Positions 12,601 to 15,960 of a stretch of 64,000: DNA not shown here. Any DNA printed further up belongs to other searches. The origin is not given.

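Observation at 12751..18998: Tandemly duplicated giant secreted proteins built from ~100-aa GKG/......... modules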

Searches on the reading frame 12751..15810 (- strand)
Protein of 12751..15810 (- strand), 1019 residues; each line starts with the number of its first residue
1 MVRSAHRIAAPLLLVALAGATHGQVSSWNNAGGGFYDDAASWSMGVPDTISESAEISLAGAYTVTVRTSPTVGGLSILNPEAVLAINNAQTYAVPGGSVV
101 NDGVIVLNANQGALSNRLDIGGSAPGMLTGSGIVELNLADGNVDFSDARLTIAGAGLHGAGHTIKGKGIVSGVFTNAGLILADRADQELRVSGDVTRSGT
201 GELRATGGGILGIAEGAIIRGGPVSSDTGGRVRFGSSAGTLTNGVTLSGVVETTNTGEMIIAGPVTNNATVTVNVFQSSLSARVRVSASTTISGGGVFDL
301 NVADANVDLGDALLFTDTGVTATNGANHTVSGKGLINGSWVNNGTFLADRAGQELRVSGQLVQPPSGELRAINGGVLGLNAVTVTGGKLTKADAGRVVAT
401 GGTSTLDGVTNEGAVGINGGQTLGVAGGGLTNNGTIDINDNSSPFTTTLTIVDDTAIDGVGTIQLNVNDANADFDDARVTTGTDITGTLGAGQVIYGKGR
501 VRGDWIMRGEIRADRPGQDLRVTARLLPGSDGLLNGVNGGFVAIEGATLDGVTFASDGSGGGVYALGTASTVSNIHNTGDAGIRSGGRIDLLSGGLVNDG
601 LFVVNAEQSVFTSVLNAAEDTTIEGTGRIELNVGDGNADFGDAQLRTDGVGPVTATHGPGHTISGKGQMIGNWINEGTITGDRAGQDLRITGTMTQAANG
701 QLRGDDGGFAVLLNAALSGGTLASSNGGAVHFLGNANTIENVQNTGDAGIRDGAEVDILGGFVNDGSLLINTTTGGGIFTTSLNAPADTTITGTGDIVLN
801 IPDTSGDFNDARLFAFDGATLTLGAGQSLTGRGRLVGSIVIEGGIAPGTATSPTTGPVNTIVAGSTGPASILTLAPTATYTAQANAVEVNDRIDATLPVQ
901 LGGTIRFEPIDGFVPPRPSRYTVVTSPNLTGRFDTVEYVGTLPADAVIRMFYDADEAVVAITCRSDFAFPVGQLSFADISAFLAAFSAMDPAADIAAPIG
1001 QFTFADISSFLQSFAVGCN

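Call 3: search_protein_families(library=pfam, proteins=[window:12751-15810:-], max_evalue=1)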
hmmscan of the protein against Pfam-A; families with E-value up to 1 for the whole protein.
window:12751-15810:- (1019 aa): 1 family
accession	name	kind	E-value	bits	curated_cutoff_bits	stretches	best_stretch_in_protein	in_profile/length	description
PF20623.4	Sgo0707_N2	-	0.044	13.7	27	0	636-692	51-104/141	Sgo0707 N2 domain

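Call 4: search_protein_families(library=ncbifam, proteins=[window:12751-15810:-], max_evalue=1)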
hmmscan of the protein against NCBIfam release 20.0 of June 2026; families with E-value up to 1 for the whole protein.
window:12751-15810:- (1019 aa): 1 family
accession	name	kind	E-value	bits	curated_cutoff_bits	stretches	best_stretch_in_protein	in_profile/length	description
NF041540.1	dockerin_GC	domain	1.7e-08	34.7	29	1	963-1018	1-67/67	GC-type dockerin domain-anchored protein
